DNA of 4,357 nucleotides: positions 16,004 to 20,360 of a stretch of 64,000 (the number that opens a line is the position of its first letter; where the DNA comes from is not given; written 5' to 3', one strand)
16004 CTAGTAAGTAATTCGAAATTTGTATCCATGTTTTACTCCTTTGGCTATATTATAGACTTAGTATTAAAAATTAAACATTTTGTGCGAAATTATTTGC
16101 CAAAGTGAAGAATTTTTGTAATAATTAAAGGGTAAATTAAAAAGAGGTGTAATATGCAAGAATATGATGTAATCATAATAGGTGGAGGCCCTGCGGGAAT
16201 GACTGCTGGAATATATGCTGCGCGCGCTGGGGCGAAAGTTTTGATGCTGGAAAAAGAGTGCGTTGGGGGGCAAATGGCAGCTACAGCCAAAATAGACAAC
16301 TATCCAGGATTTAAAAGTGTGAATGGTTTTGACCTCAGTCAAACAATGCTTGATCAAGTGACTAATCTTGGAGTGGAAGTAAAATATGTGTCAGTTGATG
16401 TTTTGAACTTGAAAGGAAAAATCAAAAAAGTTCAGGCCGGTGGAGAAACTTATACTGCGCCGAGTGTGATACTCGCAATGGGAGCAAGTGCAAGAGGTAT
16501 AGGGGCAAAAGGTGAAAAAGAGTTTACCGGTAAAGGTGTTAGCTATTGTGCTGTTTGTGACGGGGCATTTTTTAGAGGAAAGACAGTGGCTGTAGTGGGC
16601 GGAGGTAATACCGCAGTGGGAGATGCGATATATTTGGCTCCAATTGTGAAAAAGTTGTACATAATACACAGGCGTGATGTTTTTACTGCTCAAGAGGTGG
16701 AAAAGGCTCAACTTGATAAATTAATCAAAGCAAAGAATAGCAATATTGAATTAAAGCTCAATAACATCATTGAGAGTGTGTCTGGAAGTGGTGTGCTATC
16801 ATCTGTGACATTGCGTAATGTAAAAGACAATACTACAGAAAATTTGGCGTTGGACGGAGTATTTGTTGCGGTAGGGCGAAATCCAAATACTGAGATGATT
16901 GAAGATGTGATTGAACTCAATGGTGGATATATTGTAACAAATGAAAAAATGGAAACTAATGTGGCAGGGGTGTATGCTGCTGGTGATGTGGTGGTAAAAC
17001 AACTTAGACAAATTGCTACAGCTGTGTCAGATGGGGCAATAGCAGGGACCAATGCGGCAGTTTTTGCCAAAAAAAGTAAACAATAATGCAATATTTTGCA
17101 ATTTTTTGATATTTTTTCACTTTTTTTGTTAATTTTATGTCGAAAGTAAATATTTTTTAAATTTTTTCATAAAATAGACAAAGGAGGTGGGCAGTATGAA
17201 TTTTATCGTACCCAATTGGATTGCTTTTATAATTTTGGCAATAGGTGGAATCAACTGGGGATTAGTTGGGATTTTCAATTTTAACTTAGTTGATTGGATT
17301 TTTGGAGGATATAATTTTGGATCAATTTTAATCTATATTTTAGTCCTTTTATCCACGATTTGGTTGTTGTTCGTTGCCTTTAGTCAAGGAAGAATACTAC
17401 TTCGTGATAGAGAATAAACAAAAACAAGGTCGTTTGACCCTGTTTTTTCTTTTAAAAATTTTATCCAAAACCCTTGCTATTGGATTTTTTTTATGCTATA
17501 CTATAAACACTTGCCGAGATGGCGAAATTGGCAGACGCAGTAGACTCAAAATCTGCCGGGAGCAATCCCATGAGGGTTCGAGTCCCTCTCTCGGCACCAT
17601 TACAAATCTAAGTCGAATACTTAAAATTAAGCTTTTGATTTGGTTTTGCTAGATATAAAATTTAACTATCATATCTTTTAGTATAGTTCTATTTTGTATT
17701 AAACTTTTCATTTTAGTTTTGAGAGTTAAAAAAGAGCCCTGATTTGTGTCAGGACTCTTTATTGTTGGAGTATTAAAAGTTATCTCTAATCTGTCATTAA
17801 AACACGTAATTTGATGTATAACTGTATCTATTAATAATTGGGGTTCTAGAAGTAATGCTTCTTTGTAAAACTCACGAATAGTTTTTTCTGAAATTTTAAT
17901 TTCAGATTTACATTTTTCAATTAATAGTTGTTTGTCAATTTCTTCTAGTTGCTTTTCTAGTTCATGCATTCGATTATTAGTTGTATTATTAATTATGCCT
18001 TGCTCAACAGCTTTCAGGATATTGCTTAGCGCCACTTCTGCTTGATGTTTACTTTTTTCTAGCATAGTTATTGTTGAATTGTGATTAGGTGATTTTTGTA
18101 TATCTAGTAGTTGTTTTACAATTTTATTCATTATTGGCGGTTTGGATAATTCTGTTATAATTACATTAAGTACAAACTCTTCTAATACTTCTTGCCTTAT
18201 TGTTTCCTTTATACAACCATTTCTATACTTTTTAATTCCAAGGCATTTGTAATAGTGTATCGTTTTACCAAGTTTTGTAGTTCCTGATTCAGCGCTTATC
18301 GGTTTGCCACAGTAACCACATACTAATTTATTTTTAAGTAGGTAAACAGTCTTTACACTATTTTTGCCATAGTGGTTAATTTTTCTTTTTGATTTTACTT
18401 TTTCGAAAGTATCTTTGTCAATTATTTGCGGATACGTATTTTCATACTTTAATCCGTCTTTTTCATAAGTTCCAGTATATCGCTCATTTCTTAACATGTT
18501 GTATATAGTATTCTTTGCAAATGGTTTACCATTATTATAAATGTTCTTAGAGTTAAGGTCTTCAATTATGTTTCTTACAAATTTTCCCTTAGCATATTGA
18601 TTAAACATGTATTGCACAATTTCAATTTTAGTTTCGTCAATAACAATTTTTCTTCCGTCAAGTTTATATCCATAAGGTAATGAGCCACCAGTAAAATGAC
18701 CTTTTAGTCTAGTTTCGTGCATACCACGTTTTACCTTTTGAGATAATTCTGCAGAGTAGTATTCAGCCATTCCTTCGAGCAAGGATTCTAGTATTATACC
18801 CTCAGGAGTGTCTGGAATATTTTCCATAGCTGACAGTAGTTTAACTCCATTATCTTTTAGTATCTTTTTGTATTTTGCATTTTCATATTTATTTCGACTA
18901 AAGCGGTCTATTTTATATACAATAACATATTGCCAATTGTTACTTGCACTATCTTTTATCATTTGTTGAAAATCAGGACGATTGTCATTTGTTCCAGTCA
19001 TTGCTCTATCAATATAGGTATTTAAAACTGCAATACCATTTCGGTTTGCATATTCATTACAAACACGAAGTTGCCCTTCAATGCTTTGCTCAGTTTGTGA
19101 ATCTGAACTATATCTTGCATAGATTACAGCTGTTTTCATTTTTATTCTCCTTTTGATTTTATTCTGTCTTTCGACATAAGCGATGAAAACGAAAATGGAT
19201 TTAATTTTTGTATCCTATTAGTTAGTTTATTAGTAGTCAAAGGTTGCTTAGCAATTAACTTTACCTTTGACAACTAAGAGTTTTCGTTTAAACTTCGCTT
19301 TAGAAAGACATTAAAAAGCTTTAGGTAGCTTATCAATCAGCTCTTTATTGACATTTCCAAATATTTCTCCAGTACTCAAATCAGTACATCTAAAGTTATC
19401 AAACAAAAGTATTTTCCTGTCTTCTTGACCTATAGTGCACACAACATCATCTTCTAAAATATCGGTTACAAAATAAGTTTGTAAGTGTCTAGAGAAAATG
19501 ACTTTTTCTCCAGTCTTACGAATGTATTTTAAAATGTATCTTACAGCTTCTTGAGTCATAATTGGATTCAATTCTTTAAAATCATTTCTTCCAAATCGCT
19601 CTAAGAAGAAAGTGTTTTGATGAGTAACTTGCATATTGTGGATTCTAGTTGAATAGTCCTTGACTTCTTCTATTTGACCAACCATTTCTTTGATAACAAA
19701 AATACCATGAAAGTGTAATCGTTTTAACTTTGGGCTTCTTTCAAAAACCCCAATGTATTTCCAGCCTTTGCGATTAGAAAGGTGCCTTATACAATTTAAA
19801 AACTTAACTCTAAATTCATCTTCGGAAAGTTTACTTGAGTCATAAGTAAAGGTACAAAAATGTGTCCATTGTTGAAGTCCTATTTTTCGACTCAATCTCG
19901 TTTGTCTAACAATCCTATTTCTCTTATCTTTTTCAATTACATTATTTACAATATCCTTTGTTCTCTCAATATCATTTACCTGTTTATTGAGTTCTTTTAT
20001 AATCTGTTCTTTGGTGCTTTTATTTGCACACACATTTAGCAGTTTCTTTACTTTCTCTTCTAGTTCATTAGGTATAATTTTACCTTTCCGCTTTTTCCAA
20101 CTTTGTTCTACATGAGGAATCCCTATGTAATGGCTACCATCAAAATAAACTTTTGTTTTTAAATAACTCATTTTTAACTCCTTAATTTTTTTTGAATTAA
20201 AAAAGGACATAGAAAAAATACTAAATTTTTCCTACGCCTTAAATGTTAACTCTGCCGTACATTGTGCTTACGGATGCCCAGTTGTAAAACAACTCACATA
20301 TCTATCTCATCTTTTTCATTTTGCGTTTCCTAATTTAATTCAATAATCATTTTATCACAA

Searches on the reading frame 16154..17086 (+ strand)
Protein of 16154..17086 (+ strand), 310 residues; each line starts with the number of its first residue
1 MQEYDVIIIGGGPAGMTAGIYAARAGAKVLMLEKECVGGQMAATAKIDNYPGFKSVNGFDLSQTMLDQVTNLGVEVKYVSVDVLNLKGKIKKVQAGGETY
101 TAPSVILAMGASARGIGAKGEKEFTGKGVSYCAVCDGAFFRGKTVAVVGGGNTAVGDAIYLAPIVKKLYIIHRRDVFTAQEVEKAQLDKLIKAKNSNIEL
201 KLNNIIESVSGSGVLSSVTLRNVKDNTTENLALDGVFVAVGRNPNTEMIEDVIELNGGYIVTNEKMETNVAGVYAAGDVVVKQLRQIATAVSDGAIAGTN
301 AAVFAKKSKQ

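Call 56: find_related_loci(query=window:16154-17086:+, collection=metagenome_contigs, flank=10000)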
Query window:16154-17086:+ (310 aa) in metagenome_contigs; peptide patterns used: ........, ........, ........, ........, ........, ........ (x = any residue, [..] = any of these).
594 stretches matched a pattern; 322 encode a relative of the query (tblastn E <= 1e-3); the best 80 are kept; 80 distinct loci.
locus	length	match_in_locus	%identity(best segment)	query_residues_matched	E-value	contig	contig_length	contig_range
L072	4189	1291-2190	92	1-300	0e+0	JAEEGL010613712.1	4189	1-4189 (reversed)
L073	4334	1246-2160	89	1-305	0e+0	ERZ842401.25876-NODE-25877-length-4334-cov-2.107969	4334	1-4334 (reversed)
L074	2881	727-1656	74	1-310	1e-154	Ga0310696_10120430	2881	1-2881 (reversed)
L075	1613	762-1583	63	1-274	5e-125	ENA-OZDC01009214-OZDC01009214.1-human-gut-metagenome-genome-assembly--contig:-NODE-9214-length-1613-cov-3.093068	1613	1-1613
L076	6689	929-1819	48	4-300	6e-94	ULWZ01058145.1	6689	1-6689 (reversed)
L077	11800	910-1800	48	4-300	4e-94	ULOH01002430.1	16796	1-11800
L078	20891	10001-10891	48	4-300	2e-93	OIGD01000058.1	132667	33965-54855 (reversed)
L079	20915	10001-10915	47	4-308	1e-92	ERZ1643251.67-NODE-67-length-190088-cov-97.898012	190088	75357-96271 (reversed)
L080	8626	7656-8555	45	2-304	5e-81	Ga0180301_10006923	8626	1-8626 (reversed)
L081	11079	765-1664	45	2-304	5e-81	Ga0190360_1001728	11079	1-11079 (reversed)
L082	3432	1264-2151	45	3-301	5e-81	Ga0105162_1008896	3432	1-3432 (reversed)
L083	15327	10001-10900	46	2-308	4e-80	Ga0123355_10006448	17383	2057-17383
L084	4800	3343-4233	46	1-301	6e-79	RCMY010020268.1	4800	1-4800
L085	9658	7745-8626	46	3-301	2e-78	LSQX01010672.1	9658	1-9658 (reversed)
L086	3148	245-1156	45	4-310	5e-79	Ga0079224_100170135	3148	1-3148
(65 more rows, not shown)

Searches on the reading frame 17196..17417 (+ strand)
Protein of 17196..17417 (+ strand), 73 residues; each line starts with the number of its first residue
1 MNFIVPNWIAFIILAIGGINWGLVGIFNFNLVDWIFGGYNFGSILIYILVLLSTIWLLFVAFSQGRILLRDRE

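Call 35: find_encoding_contigs(protein=window:17196-17417:+, flank=8000, max_places=10)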
Protein window:17196-17417:+ (73 aa): 24 contigs read that carry it; 10 places shown.
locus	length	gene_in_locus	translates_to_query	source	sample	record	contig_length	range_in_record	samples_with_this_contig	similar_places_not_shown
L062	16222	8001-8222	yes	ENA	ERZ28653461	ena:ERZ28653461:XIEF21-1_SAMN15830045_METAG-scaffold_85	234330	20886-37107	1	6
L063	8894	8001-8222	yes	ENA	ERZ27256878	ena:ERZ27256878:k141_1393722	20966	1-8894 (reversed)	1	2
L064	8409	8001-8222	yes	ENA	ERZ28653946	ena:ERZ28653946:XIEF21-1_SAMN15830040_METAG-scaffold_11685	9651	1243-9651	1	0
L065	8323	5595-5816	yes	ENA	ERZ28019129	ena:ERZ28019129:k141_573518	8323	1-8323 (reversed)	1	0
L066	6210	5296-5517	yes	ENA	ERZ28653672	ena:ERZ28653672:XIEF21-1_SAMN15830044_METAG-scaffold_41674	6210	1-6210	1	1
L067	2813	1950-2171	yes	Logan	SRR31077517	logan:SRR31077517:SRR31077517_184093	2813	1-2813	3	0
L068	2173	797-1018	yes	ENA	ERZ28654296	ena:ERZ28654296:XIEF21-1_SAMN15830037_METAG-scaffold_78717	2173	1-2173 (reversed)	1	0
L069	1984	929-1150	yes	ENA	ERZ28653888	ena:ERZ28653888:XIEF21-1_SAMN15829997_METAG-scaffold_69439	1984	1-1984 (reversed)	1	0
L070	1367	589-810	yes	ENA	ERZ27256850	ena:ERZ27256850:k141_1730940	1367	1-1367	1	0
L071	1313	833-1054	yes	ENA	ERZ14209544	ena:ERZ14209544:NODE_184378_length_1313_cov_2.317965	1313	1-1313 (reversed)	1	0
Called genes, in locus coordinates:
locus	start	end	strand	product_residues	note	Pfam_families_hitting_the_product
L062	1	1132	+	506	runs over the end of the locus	PF12673:SipL (weak)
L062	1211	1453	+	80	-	PF00550:PP-binding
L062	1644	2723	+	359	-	-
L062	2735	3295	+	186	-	-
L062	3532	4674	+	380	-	-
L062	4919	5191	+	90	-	-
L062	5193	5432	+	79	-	-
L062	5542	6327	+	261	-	-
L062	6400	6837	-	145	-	-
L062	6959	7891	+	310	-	PF00890:FAD_binding_2 (weak), PF01266:DAO (weak), PF01494:FAD_binding_3 (weak), PF01946:Thi4 (weak), PF07992:Pyr_redox_2, PF12831:FAD_oxidored, PF13738:Pyr_redox_3, PF00070:Pyr_redox, +3 more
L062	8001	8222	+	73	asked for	PF04070:DUF378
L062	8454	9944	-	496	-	PF00239:Resolvase, PF07508:Recombinase, PF13408:Zn_ribbon_recom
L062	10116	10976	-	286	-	PF23343:REP_ORF2-G2P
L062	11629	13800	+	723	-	PF01381:HTH_3, PF12844:HTH_19, PF13443:HTH_26 (weak), PF02086:MethyltransfD12, PF03602:Cons_hypoth95 (faint), PF02086:MethyltransfD12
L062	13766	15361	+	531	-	PF09491:RE_AlwI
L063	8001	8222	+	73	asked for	PF04070:DUF378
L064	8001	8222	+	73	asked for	PF04070:DUF378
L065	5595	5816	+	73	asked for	PF04070:DUF378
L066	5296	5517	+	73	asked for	PF04070:DUF378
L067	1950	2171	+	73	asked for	PF04070:DUF378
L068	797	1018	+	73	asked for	PF04070:DUF378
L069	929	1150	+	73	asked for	PF04070:DUF378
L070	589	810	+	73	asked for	PF04070:DUF378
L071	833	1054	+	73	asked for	PF04070:DUF378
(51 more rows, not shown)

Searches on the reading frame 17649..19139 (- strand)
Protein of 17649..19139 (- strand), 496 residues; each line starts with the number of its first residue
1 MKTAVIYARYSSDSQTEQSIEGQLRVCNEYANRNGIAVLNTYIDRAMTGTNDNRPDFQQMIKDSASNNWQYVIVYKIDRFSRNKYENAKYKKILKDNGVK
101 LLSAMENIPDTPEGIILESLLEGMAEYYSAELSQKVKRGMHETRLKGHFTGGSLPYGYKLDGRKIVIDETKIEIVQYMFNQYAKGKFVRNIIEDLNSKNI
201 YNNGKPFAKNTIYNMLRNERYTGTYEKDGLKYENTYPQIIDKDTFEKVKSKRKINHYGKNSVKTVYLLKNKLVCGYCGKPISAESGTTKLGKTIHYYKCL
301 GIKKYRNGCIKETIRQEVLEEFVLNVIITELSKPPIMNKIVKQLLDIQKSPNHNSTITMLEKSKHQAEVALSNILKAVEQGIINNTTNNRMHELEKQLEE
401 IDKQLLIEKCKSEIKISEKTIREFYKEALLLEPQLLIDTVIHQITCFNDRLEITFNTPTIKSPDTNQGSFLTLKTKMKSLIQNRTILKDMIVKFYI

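Call 8: search_protein_families(library=pfam, proteins=[window:17649-19139:-], max_evalue=0.01)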
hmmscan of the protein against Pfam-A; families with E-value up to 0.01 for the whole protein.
window:17649-19139:- (496 aa): 4 families
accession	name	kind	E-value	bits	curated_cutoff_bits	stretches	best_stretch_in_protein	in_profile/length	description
PF00239.26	Resolvase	-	2.7e-29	102.6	23.3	1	4-147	1-143/145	Resolvase, N terminal domain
PF07508.19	Recombinase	-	3.5e-18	66.2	21.1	1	170-253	2-100/102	Recombinase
PF13408.12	Zn_ribbon_recom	-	1.9e-11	44.6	25.3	1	267-327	1-57/58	Recombinase zinc beta ribbon domain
PF02892.21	zf-BED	-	0.0045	17.4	20.6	0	261-290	11-35/44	BED zinc finger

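Call 60: search_protein_families(library=phrogs, proteins=[window:17649-19139:-], max_evalue=0.001)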
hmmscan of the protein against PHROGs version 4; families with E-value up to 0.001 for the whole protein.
window:17649-19139:- (496 aa): 4 families
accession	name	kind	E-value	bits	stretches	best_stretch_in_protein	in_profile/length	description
phrog_95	-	integration and excision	1.9e-108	364.8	1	1-456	87-574/651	integrase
phrog_125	-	DNA, RNA and nucleotide metabolism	9.4e-27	95.1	1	1-255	19-242/254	DNA invertase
phrog_7701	-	DNA, RNA and nucleotide metabolism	1.2e-10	42.8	1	153-256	3-89/137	DNA invertase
phrog_6620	-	integration and excision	7.4e-10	39.7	1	2-101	56-150/201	transposase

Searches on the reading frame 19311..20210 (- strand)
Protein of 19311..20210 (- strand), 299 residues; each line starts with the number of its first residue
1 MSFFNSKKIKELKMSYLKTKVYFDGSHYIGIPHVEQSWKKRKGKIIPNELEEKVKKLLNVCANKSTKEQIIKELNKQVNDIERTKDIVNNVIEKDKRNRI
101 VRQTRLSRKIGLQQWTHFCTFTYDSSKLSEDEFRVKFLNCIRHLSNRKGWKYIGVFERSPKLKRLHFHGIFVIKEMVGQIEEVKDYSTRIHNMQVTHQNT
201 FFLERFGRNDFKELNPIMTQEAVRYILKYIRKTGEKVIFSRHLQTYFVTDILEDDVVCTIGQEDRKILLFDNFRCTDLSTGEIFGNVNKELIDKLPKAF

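Call 8: search_protein_families(library=pfam, proteins=[window:19311-20210:-], max_evalue=0.01)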
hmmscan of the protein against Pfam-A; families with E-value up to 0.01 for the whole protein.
window:19311-20210:- (299 aa): 1 family
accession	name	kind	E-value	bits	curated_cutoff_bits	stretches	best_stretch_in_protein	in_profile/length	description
PF23343.2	REP_ORF2-G2P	-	1.1e-09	38.9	27.8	1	117-233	2-98/99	Replication-associated protein ORF2/G2P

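Call 51: search_protein_families(library=ncbifam, proteins=[window:19311-20210:-], max_evalue=1)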
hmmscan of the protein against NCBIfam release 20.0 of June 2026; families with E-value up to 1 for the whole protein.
window:19311-20210:- (299 aa): 3 families
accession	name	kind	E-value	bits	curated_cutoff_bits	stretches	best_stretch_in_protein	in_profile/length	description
NF010033.0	PRK13508.1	equivalog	0.063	12.5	469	1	205-265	194-254/309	tagatose-6-phosphate kinase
NF043078.1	MMSYN1_0168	equivalog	0.37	9.3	800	0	7-105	106-200/649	oligopeptide ABC transporter ATP-binding protein OppF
NF050800.1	HP0895_fam_antitoxin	equivalog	0.44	10.6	200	0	48-94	22-66/116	type II toxin-antitoxin system HP0895 family antitoxin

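Call 60: search_protein_families(library=phrogs, proteins=[window:19311-20210:-], max_evalue=0.001)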
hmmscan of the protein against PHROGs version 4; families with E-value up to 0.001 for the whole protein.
window:19311-20210:- (299 aa): 0 families

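Call 73: search_dna_similar(query=window:19311-20210:-, collection=plasmids, mode=protein, max_rows=12)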
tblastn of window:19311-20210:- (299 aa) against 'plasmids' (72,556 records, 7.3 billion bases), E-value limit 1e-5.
No match.

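Call 74: search_dna_similar(query=window:19311-20210:-, collection=phages, mode=protein, max_rows=12)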
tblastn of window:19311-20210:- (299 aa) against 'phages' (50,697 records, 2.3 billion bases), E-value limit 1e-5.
Records with a match: 1; places in all: 1; records where one place covers at least 80% of the query: 1.
Best place of each record, by identity: <60% 1.
By first word of the organism name: Bacteriophage 1.
By host as written in the record: - 1.
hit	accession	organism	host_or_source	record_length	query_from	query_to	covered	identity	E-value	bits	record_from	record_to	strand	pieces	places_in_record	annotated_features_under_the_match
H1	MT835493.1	Bacteriophage sp.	human fecal samples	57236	10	298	97%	40.8%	2e-68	236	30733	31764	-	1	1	record has no annotation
